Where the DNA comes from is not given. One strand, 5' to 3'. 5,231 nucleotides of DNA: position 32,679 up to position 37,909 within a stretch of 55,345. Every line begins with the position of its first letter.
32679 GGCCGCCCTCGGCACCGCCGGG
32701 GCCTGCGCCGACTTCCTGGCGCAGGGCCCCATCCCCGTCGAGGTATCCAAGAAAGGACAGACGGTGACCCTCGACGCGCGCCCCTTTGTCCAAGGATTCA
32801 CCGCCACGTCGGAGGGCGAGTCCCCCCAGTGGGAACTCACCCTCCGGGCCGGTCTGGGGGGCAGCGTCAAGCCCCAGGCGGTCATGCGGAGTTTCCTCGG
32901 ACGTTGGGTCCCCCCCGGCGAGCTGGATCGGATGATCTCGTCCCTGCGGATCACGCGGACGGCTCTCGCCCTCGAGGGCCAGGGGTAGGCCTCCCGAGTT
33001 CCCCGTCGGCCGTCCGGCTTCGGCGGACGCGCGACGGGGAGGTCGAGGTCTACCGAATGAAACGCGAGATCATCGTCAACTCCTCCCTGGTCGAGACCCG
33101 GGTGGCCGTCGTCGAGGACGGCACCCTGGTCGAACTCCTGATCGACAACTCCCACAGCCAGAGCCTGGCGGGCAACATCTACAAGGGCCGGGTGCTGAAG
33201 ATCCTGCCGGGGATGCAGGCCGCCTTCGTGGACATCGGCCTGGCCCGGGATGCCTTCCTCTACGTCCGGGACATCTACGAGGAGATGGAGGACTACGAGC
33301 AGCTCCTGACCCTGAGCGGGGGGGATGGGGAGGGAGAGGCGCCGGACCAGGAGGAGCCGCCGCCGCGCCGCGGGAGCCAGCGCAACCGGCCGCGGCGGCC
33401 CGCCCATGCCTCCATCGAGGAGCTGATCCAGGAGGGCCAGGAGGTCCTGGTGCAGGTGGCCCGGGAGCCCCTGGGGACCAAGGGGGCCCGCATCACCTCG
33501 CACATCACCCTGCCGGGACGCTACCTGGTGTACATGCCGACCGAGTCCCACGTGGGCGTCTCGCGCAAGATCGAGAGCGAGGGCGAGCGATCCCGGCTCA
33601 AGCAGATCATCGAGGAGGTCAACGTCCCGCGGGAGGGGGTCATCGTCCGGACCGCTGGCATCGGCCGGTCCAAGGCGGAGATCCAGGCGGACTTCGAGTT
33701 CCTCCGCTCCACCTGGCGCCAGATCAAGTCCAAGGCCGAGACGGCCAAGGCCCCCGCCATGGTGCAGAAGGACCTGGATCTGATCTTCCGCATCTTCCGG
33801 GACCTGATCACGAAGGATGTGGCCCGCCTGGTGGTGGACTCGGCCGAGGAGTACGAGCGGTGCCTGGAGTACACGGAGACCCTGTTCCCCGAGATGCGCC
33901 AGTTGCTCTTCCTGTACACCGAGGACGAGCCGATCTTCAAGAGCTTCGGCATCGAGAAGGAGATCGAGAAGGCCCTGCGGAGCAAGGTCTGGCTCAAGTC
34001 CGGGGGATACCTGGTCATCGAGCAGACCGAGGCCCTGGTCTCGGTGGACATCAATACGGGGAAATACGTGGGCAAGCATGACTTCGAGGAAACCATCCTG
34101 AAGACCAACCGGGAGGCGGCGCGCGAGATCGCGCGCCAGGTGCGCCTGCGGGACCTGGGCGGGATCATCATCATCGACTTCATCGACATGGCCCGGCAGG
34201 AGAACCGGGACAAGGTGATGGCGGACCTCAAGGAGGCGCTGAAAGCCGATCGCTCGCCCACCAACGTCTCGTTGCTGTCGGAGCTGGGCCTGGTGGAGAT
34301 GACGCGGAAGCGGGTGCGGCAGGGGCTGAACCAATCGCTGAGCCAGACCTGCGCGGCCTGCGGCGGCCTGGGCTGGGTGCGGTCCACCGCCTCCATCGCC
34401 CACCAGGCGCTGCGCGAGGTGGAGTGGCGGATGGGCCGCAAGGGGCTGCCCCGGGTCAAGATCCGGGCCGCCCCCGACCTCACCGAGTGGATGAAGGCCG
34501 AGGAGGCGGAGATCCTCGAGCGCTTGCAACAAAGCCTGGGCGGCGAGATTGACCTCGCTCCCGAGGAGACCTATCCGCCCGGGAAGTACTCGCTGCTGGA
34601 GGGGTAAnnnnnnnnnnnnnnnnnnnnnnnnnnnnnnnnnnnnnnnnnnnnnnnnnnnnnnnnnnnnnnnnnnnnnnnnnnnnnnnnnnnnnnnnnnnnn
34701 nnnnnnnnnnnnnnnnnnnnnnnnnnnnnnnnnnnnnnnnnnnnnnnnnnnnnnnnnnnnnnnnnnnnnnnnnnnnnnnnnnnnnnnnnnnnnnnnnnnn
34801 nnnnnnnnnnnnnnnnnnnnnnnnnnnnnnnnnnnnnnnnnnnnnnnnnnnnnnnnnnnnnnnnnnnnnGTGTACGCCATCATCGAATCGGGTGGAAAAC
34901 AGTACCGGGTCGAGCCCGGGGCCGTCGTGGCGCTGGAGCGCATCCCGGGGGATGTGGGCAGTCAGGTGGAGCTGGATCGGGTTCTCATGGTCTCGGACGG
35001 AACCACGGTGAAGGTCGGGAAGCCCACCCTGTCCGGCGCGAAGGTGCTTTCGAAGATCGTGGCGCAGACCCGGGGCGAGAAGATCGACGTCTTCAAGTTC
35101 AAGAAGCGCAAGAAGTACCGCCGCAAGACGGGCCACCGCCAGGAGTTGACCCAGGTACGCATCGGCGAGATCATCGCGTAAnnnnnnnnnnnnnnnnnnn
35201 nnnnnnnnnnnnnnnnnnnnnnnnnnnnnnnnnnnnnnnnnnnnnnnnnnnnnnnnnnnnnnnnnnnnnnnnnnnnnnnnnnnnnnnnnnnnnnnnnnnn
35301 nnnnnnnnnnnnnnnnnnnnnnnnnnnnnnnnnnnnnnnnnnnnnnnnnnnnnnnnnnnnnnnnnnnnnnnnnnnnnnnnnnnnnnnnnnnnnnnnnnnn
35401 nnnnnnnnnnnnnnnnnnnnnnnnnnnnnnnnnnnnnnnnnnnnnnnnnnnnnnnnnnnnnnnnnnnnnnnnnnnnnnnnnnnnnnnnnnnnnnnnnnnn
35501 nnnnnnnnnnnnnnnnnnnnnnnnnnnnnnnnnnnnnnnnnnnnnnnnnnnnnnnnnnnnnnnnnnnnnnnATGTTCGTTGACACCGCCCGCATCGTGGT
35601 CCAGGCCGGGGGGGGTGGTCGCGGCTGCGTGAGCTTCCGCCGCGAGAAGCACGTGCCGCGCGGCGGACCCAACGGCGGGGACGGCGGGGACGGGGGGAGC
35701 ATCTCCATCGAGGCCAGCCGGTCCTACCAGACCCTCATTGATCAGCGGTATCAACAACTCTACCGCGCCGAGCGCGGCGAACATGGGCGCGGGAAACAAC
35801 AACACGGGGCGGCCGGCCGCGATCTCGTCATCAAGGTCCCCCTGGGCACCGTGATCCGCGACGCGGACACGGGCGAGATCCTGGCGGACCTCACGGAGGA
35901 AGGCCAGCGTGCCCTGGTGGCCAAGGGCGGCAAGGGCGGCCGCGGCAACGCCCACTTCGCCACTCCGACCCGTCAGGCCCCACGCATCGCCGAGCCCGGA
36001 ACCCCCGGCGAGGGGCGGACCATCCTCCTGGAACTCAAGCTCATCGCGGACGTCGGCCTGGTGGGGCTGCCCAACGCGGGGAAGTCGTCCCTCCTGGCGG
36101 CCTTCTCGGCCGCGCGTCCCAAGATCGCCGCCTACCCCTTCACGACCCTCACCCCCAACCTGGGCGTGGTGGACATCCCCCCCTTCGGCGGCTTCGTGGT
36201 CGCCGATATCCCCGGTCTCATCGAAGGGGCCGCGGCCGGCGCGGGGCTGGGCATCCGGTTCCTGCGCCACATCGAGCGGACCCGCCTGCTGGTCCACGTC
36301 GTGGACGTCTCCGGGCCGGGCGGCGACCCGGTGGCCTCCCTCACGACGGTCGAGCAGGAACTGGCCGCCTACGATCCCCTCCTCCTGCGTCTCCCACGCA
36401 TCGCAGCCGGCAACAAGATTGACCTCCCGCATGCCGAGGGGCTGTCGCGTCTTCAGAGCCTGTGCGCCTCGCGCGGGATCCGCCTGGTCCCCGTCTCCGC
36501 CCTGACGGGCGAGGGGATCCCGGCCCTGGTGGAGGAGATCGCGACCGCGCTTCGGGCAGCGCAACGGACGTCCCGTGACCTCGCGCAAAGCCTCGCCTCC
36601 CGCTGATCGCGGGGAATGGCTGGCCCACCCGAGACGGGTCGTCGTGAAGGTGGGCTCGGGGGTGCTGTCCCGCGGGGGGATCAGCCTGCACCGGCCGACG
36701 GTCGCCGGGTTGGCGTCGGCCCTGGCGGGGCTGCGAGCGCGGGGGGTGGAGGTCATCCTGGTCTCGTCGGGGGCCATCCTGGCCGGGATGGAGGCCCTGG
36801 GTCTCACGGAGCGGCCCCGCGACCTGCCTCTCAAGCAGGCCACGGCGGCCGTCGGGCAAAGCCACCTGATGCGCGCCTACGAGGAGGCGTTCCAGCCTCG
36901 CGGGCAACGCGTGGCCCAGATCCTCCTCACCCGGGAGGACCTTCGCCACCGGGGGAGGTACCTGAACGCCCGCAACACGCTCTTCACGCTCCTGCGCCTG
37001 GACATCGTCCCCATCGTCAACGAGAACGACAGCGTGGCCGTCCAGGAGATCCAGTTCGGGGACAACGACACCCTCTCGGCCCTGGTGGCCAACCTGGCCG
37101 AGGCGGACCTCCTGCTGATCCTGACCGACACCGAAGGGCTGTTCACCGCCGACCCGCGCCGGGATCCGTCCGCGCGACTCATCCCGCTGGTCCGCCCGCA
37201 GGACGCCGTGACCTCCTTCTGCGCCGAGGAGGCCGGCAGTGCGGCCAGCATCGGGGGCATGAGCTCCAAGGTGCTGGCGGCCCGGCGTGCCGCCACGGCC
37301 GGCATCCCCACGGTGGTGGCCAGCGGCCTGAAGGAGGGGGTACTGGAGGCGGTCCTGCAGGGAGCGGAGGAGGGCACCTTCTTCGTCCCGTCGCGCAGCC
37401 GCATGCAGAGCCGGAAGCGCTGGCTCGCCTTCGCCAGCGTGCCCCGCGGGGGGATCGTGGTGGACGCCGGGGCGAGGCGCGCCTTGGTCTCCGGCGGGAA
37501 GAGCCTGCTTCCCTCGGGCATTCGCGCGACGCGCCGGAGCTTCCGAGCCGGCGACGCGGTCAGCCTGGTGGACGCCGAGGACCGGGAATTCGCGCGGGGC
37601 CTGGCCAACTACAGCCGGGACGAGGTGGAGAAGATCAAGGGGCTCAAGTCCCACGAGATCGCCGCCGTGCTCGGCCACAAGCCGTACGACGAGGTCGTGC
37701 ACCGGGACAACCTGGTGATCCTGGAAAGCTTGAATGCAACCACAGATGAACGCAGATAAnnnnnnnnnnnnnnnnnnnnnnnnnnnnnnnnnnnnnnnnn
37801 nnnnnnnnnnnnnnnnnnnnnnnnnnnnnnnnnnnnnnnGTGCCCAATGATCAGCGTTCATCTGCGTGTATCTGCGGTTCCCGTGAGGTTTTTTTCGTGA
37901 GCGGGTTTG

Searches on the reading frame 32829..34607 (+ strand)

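Call 29: search_protein_families(library=pfam, proteins=[window:32829-34607:+], max_evalue=0.0001)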
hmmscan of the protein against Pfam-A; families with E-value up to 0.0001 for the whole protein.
window:32829-34607:+ (592 aa): 2 families
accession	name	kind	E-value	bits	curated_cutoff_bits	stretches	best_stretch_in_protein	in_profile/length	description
PF10150.14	RNase_E_G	-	7.6e-108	360.5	25.5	1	227-496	1-270/270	Ribonuclease E/G family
PF20833.2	RNase_E_G_Thio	-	9.4e-09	35.7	26.8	1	507-588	1-82/86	RNase E/G, Thioredoxin-like domain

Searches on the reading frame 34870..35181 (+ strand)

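Call 29: search_protein_families(library=pfam, proteins=[window:34870-35181:+], max_evalue=0.0001)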
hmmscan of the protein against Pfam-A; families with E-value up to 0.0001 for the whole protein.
window:34870-35181:+ (103 aa): 1 family
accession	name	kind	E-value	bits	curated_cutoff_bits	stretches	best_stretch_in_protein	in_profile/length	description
PF00829.26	Ribosomal_L21p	-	1.1e-38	131.9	27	1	1-101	1-99/99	Ribosomal prokaryotic L21 protein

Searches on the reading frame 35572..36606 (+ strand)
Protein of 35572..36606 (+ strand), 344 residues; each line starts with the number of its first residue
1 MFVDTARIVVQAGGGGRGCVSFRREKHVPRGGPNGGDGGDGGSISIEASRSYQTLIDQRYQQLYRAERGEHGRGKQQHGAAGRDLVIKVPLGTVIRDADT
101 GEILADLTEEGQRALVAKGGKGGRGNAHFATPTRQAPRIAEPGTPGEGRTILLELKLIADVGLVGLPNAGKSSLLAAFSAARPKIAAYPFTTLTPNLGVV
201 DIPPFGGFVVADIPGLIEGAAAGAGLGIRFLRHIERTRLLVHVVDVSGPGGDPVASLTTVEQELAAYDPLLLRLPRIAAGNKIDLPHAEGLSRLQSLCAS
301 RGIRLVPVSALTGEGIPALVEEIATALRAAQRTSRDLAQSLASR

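Call 29: search_protein_families(library=pfam, proteins=[window:35572-36606:+], max_evalue=0.0001)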
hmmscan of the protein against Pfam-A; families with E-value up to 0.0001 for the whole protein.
window:35572-36606:+ (344 aa): 3 families
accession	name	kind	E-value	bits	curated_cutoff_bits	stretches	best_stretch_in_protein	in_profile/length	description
PF01018.28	GTP1_OBG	-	1.2e-62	210.5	27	1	3-157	1-155/155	GTP1/OBG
PF01926.29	MMR_HSR1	-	7.2e-21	74.8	21.9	1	160-268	1-100/113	50S ribosome-binding GTPase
PF02421.24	FeoB_N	-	2.3e-07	30.9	27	1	161-323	3-156/156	Ferrous iron transport protein B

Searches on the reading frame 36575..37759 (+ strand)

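Call 29: search_protein_families(library=pfam, proteins=[window:36575-37759:+], max_evalue=0.0001)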
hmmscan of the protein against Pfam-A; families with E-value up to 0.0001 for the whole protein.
window:36575-37759:+ (394 aa): 2 families
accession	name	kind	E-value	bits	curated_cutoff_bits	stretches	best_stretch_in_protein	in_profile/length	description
PF00696.33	AA_kinase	-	3.2e-42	145.3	24.9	1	21-250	2-234/234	Amino acid kinase family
PF01472.26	PUA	-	1.3e-19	70.3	24.8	1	294-366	3-74/74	PUA domain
